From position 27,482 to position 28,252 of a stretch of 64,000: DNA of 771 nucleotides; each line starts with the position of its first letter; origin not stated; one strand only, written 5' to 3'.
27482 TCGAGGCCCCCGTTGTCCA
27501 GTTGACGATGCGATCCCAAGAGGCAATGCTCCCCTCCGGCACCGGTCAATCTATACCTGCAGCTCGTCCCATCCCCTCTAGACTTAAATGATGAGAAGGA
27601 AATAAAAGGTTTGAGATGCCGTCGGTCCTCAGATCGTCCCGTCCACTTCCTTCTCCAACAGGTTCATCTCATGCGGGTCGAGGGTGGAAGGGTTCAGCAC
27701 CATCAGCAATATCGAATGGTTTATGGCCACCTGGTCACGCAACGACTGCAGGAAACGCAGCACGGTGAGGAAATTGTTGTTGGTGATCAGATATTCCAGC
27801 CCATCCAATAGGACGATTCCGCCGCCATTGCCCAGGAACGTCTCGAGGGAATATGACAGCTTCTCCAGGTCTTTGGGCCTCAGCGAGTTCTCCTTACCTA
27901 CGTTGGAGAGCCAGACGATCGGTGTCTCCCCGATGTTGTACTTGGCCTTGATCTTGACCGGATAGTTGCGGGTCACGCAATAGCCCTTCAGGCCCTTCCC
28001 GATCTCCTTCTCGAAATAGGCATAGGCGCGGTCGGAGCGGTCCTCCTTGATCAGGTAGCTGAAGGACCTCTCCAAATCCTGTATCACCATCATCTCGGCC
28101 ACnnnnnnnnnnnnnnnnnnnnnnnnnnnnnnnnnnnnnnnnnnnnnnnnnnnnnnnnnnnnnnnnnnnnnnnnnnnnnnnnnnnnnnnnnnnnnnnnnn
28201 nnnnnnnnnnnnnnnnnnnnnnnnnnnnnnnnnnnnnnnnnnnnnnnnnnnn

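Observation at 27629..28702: Isoleucyl-tRNA synthetase fused to an HhH / zinc-ribbon / DUF835-like C-terminal module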

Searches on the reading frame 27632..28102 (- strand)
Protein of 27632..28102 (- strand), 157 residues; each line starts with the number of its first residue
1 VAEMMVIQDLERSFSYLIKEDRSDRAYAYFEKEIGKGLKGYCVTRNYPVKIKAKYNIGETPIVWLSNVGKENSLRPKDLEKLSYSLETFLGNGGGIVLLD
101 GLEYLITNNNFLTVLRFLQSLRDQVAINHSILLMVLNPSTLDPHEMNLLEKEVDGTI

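Call 43: predict_structure(alignment_id=A2)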
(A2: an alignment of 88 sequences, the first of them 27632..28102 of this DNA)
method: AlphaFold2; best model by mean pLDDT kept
length: 157 residues; sequences in the alignment: 88
mean_pLDDT: 93.7   pTM: 0.89
mean pLDDT of the five models: 93.7, 93.6, 93.1, 93.0, 92.8
residues with pLDDT >= 90: 141; 70-90: 10; 50-70: 2; < 50: 4
segments of 3 or more residues with pLDDT < 50: 1-4
pLDDT, mean of each block of 10 residues (from residue 1): 64 96 94 96 96 96 92 93 97 96 96 98 98 96 96 96
secondary structure, 60 per line:
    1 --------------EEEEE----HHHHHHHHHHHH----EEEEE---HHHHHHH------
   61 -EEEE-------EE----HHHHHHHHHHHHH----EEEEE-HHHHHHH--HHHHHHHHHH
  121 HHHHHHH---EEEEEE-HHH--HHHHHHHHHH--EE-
elements in order: E15-19 H24-35 E40-44 H48-54 E62-65 H79-91 E96-100 H102-108 H111-127 E131-136 H143-152

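Call 47: fold_search(model_id=the predicted structure, library=pdb)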
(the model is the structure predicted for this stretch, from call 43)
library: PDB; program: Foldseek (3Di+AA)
matches with E <= 10: 1612; with E <= 0.001: 37
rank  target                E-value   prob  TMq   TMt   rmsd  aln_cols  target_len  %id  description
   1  4yds                  1.1e-06  1.00  0.69  0.51   3.5       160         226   21  FlaH from Sulfolobus acidocaldarius with ATP and Mg-Ion (released 2015-11-11)
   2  2dr3_F                5.4e-05  1.00  0.74  0.51   3.3       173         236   15  Crystal Structure of RecA superfamily ATPase PH0284 from Pyrococcus horikoshii OT3 (released 2006-12-06)
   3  2dr3_B                6.1e-05  1.00  0.70  0.48   4.1       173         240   14  Crystal Structure of RecA superfamily ATPase PH0284 from Pyrococcus horikoshii OT3 (released 2006-12-06)
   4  2dr3_A                6.5e-05  1.00  0.74  0.52   3.1       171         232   16  Crystal Structure of RecA superfamily ATPase PH0284 from Pyrococcus horikoshii OT3 (released 2006-12-06)
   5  4pr0                  1.7e-04  1.00  0.62  0.34   4.5       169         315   11  Mycobacterium tuberculosis RecA glycerol bound low temperature structure IIC-N3 (released 2015-03-18)
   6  9fp0_E                1.8e-04  1.00  0.58  0.22   4.9       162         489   17  Cryo-EM structure of the 'crown'less Bcs macrocomplex for E. coli cellulose secretion in non-saturating c-di-GMP (loca (released 2024-10-16)
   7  2odn                  2.8e-04  1.00  0.64  0.35   3.8       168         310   11  MSRECA-dATP complex (released 2007-06-19)
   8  4hut_A                3.4e-04  1.00  0.57  0.48   5.8       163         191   10  Structure of ATP:co(I)rrinoid adenosyltransferase (CobA) from Salmonella enterica in complex with four and five-coordi (released 2013-01-23)
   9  9fnn_E                3.4e-04  1.00  0.57  0.22   4.6       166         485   15  Cryo-EM structure of the c-di-GMP-saturated 'crown'less Bcs macrocomplex for cellulose secretion in E. coli (released 2024-10-16)
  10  4po9                  3.8e-04  1.00  0.65  0.36   4.3       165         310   11  Mycobacterium tuberculosis RecA glycerol bound low temperature structure IIC-BR (released 2015-03-18)
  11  4po8                  3.8e-04  1.00  0.61  0.34   4.2       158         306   11  Mycobacterium tuberculosis RecA glycerol bound low temperature structure IIC-CR (released 2015-03-18)
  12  4pqy                  3.8e-04  1.00  0.61  0.33   4.9       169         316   10  Mycobacterium tuberculosis RecA glycerol bound low temperature structure IIC-N4 (released 2015-03-18)
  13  8hsj_A                4.1e-04  1.00  0.65  0.32   4.2       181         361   10  Thermus thermophilus transcription termination factor Rho bound with ADP-BeF3 (released 2023-05-03)
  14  4pqr                  4.1e-04  1.00  0.59  0.33   5.0       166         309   11  Mycobacterium tuberculosis RecA glycerol bound low temperature structure IIB-BN (released 2015-03-18)
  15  8fwj_A                4.3e-04  1.00  0.68  0.21   3.5       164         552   14  Structure of dodecameric KaiC-RS-S413E/S414E complexed with KaiB-RS solved by cryo-EM (released 2023-03-22)
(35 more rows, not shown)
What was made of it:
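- On KaiC/RecA-superfamily ATPases: Foldseek probability 1.00 and TMq 0.69-0.74 to FlaH, PH0284 and KaiC; TMq 0.6-0.65 to RecA (calls 43, 47).
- Closest known: Single-domain KaiC-like proteins FlaH/ArlH. Same: These are the best structural matches for DUF835 (TMq 0.69-0.74, RMSD 3-4 A; call 47).
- Fold: KaiC-like single-domain proteins FlaH/ArlH and PH0284 are the best matches (call 47). For DUF835 alone, RecA ranks below FlaH and PH0284 (call 47).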

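Call 57: search_protein_representatives(protein=window:27632-28102:-)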
Query: 157 residues. Proteins with E-value up to 0.001 (for the whole library): 2771; up to 1e-10: 1546; up to 1e-30: 91. The best 150 are listed.
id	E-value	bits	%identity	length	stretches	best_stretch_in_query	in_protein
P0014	6.4e-76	269.7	77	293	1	5-155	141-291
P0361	8.3e-67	240.2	76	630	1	8-156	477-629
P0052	2.0e-62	226.0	68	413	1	7-157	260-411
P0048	1.8e-61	222.8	67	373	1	9-155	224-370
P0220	4.1e-60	218.4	68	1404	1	7-157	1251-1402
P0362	4.3e-58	211.9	79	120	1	38-157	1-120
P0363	7.8e-58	211.0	66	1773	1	9-156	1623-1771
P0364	1.6e-56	206.8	64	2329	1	10-156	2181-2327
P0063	2.1e-56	206.4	63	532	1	10-156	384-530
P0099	5.9e-56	204.9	62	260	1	9-155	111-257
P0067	3.4e-55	202.5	68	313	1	7-148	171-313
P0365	4.9e-54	198.7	61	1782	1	7-156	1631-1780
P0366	6.0e-54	198.4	62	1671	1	7-155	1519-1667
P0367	7.0e-53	195.0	64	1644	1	9-154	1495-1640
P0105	5.6e-52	192.0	57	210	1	6-157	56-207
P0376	5.9e-42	159.5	48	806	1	8-156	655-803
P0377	6.8e-42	159.3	50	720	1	10-156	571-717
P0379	7.7e-41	155.9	46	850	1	8-156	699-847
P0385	5.9e-39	149.8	46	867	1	6-156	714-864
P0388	2.4e-38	147.8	46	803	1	7-157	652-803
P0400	8.6e-36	139.5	46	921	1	7-156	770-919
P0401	5.4e-35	136.9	46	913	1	10-155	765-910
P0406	2.9e-34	134.5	46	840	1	11-156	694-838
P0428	9.2e-32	126.4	42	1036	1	11-156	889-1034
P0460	1.4e-28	116.1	32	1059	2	14-153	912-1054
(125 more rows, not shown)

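Call 59: search_protein_families(library=pfam, proteins=[P0363, P0364, P0365, P0366, P0367], max_evalue=0.001)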
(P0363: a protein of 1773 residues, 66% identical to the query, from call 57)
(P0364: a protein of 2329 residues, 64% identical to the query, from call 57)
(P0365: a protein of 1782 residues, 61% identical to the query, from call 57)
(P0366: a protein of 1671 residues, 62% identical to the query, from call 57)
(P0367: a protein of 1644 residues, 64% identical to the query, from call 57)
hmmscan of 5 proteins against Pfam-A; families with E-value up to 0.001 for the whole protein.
P0363 (1773 aa): 10 families
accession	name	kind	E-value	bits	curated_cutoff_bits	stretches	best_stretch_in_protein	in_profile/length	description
PF00133.28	tRNA-synt_1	-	3.5e-95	319.6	22.7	1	19-632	2-403/414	tRNA synthetases class I (I, L, M and V)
PF05763.18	DUF835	-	2.6e-35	121.6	33.1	1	1637-1767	5-135/136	Protein of unknown function (DUF835)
PF08264.19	Anticodon_1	-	2.1e-28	99.5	25.1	1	691-838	1-146/148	Anticodon-binding domain of tRNA ligase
PF19302.4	DUF5915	-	1.1e-19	71.1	27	1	857-1053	2-192/195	Domain of unknown function (DUF5915)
PF14520.12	HHH_5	-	1.6e-17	64.1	27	2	1378-1416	14-52/57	Helix-hairpin-helix domain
PF09334.17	tRNA-synt_1g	-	3.5e-12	46.2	20.1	0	48-194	7-134/391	tRNA synthetases class I (M)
PF00633.29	HHH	-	3.5e-07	30.2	24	1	1391-1417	3-29/30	Helix-hairpin-helix motif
PF12826.13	HHH_2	-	4e-05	24.1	27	0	1387-1424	23-60/64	Helix-hairpin-helix motif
PF18912.6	DZR_2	-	8.8e-05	22.7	27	0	1126-1151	20-46/56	Double zinc ribbon domain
PF12836.13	HHH_3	-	0.00038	21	27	0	1396-1417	11-32/65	Helix-hairpin-helix motif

P0364 (2329 aa): 10 families
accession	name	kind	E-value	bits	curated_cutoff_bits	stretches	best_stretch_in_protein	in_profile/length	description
PF00133.28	tRNA-synt_1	-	1.2e-88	298.1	22.7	1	14-624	3-408/414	tRNA synthetases class I (I, L, M and V)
PF05763.18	DUF835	-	9e-35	119.9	33.1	1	2194-2323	5-135/136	Protein of unknown function (DUF835)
PF08264.19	Anticodon_1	-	1.4e-27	96.8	25.1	1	678-823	1-144/148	Anticodon-binding domain of tRNA ligase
PF19302.4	DUF5915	-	4.1e-26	92.2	27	1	844-1041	2-193/195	Domain of unknown function (DUF5915)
PF14520.12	HHH_5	-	1.9e-14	54.3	27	1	1424-1465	14-55/57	Helix-hairpin-helix domain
PF09334.17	tRNA-synt_1g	-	2e-10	40.4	20.1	1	43-187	8-149/391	tRNA synthetases class I (M)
PF00633.29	HHH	-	0.00019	21.5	24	0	1437-1462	3-28/30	Helix-hairpin-helix motif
PF07719.23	TPR_2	-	0.00031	21.1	27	1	1528-1559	3-34/34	Tetratricopeptide repeat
PF18912.6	DZR_2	-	0.00065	19.9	27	0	1466-1497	17-49/56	Double zinc ribbon domain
PF00515.34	TPR_1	-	0.00084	19.5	27.8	0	1528-1559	3-34/34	Tetratricopeptide repeat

P0365 (1782 aa): 9 families
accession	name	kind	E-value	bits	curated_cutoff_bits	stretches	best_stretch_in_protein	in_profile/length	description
PF00133.28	tRNA-synt_1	-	5.4e-84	282.8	22.7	1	5-579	2-367/414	tRNA synthetases class I (I, L, M and V)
PF05763.18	DUF835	-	9.7e-32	110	33.1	1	1649-1776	7-135/136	Protein of unknown function (DUF835)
PF08264.19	Anticodon_1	-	1.4e-29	103.3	25.1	1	667-812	1-146/148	Anticodon-binding domain of tRNA ligase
PF19302.4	DUF5915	-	7e-22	78.4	27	1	837-1026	8-192/195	Domain of unknown function (DUF5915)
PF14520.12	HHH_5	-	4.2e-14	53.2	27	2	1442-1486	11-55/57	Helix-hairpin-helix domain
PF09334.17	tRNA-synt_1g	-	9.7e-12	44.8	20.1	1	36-182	9-136/391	tRNA synthetases class I (M)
PF14559.12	TPR_19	-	8.4e-06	26.5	25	1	1540-1595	13-68/68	Tetratricopeptide repeat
PF12826.13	HHH_2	-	8.5e-06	26.3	27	1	1453-1488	22-57/64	Helix-hairpin-helix motif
PF00633.29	HHH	-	0.00028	21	24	0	1457-1484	2-29/30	Helix-hairpin-helix motif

P0366 (1671 aa): 11 families
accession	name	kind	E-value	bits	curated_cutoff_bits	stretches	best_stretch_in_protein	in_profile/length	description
PF00133.28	tRNA-synt_1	-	4.9e-88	296.1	22.7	1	22-634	5-405/414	tRNA synthetases class I (I, L, M and V)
PF08264.19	Anticodon_1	-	9.1e-33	113.7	25.1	1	692-836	1-143/148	Anticodon-binding domain of tRNA ligase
PF05763.18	DUF835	-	1.1e-32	113.1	33.1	1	1545-1664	15-135/136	Protein of unknown function (DUF835)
PF14520.12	HHH_5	-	5.6e-19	68.8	27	2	1275-1317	10-52/57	Helix-hairpin-helix domain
PF19302.4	DUF5915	-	1.4e-14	54.5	27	1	879-1057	21-193/195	Domain of unknown function (DUF5915)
PF09334.17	tRNA-synt_1g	-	1.5e-08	34.3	20.1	0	48-99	7-58/391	tRNA synthetases class I (M)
PF12826.13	HHH_2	-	2.7e-07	31.1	27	0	1279-1323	15-58/64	Helix-hairpin-helix motif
PF00633.29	HHH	-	4.4e-06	26.7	24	1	1290-1317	1-28/30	Helix-hairpin-helix motif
PF11731.14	Cdd1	-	0.00022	21.8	25.5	0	1264-1301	3-40/86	Pathogenicity locus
PF18912.6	DZR_2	-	0.00042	20.5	27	0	1127-1157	17-48/56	Double zinc ribbon domain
PF12836.13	HHH_3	-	0.00044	20.7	27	0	1296-1322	10-36/65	Helix-hairpin-helix motif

P0367 (1644 aa): 12 families
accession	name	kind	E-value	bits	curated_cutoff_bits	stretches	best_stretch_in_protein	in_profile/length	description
PF00133.28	tRNA-synt_1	-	3.6e-107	359.1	22.7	1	18-639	3-411/414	tRNA synthetases class I (I, L, M and V)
PF05763.18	DUF835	-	3.5e-31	108.2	33.1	1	1512-1638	8-135/136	Protein of unknown function (DUF835)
PF08264.19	Anticodon_1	-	7.4e-29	101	25.1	1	689-835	1-145/148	Anticodon-binding domain of tRNA ligase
PF19302.4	DUF5915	-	9.5e-22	77.9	27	1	854-1050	1-192/195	Domain of unknown function (DUF5915)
PF09334.17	tRNA-synt_1g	-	2.2e-20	73.2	20.1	2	47-194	8-136/391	tRNA synthetases class I (M)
PF14520.12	HHH_5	-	1.4e-12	48.3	27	2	1282-1326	11-55/57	Helix-hairpin-helix domain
PF12826.13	HHH_2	-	3.3e-07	30.8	27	1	1282-1330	12-59/64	Helix-hairpin-helix motif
PF14559.12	TPR_19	-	1.4e-06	29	25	1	1377-1431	11-65/68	Tetratricopeptide repeat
PF13428.12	TPR_14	-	2.9e-05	24.8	23.5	1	1391-1431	1-41/44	Tetratricopeptide repeat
PF13432.12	TPR_16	-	5.1e-05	24.1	32.7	0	1397-1428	3-34/65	Tetratricopeptide repeat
PF00633.29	HHH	-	7e-05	22.9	24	0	1302-1324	7-29/30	Helix-hairpin-helix motif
PF13174.12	TPR_6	-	0.00095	20.1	26.3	0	1402-1424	11-33/33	Tetratricopeptide repeat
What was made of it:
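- Longer relatives (1644-2329 aa) insert TPR repeats between HhH and DUF835 (call 59).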

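Call 60: search_protein_families(library=pfam, proteins=[P0376, P0377, P0379, P0385, P0388, P0400, P0401, P0428, P0460, P0406], max_evalue=0.001)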
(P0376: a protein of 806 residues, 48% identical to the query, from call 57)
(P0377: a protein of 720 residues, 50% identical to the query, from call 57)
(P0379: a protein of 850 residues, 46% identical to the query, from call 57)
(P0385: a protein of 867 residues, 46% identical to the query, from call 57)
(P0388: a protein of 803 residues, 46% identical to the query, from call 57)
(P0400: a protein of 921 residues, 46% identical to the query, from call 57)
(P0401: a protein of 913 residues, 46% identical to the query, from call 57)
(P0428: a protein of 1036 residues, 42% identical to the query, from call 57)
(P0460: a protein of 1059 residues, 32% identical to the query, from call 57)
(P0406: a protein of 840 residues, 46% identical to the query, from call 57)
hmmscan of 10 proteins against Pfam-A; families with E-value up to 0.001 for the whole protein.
P0376 (806 aa): 1 family
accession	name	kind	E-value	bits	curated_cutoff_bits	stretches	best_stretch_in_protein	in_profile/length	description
PF05763.18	DUF835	-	7.9e-33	113.6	33.1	1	667-799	2-135/136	Protein of unknown function (DUF835)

P0377 (720 aa): 1 family
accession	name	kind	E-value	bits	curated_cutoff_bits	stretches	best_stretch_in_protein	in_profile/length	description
PF05763.18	DUF835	-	3.8e-32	111.3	33.1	1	581-713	2-135/136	Protein of unknown function (DUF835)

P0379 (850 aa): 1 family
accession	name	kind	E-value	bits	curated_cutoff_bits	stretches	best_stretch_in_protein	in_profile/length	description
PF05763.18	DUF835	-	1.2e-32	112.9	33.1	1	712-843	3-135/136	Protein of unknown function (DUF835)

P0385 (867 aa): 5 families
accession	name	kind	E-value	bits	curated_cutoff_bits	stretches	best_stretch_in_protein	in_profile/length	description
PF05763.18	DUF835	-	5.2e-31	107.7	33.1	1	736-860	10-135/136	Protein of unknown function (DUF835)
PF13248.11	Zn_ribbon_3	-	2.2e-07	30.6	27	1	247-270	3-26/26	zinc-ribbon domain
PF13240.11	Zn_Ribbon_1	-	1.6e-06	28.2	25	1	249-268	2-21/23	zinc-ribbon domain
PF12773.13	DZR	-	3.6e-05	24.3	27.3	0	249-268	1-20/45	Double zinc ribbon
PF17032.10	Zn_ribbon_15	-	0.0002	22.5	28.9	0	4-30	47-73/73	zinc-ribbon family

P0388 (803 aa): 3 families
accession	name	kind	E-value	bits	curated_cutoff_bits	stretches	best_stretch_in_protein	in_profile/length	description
PF05763.18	DUF835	-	1.2e-35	122.7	33.1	1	670-798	7-135/136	Protein of unknown function (DUF835)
PF13181.12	TPR_8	-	5.4e-05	23.5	25.7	0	414-438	8-32/34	Tetratricopeptide repeat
PF07705.17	CARDB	-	0.00069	20.2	22.7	0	509-588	2-83/101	CARDB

P0400 (921 aa): 1 family
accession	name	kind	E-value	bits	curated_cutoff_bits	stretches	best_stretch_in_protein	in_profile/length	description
PF05763.18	DUF835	-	6.4e-35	120.3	33.1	1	787-915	6-135/136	Protein of unknown function (DUF835)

P0401 (913 aa): 1 family
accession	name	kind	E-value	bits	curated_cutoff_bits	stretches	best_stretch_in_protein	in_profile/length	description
PF05763.18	DUF835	-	1e-34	119.6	33.1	1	776-907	3-135/136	Protein of unknown function (DUF835)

P0428 (1036 aa): 2 families
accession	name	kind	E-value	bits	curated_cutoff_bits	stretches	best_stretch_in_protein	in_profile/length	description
PF05763.18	DUF835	-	1.4e-34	119.2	33.1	1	900-1030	4-135/136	Protein of unknown function (DUF835)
PF08308.17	PEGA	-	0.00051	20.3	20.8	0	330-390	10-68/71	PEGA domain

P0460 (1059 aa): 1 family
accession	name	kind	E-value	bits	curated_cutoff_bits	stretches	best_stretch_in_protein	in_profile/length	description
PF05763.18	DUF835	-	9.7e-48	161.8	33.1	2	919-1054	3-136/136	Protein of unknown function (DUF835)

P0406 (840 aa): 4 families
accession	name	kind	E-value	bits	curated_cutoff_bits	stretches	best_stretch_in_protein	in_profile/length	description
PF05763.18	DUF835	-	5.7e-33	114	33.1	1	704-834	3-135/136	Protein of unknown function (DUF835)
PF13620.12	CarboxypepD_reg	-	6.8e-07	30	32.3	1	277-334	16-81/82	Carboxypeptidase regulatory-like domain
PF13715.12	CarbopepD_reg_2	-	2.2e-06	28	32.2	1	277-336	16-78/88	CarboxypepD_reg-like domain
PF08308.17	PEGA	-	2.2e-05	24.7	20.8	1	274-335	9-68/71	PEGA domain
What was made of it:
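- It is also C-terminal in 700-1050-aa proteins with PEGA, CARDB or CarboxypepD_reg domains (call 60).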
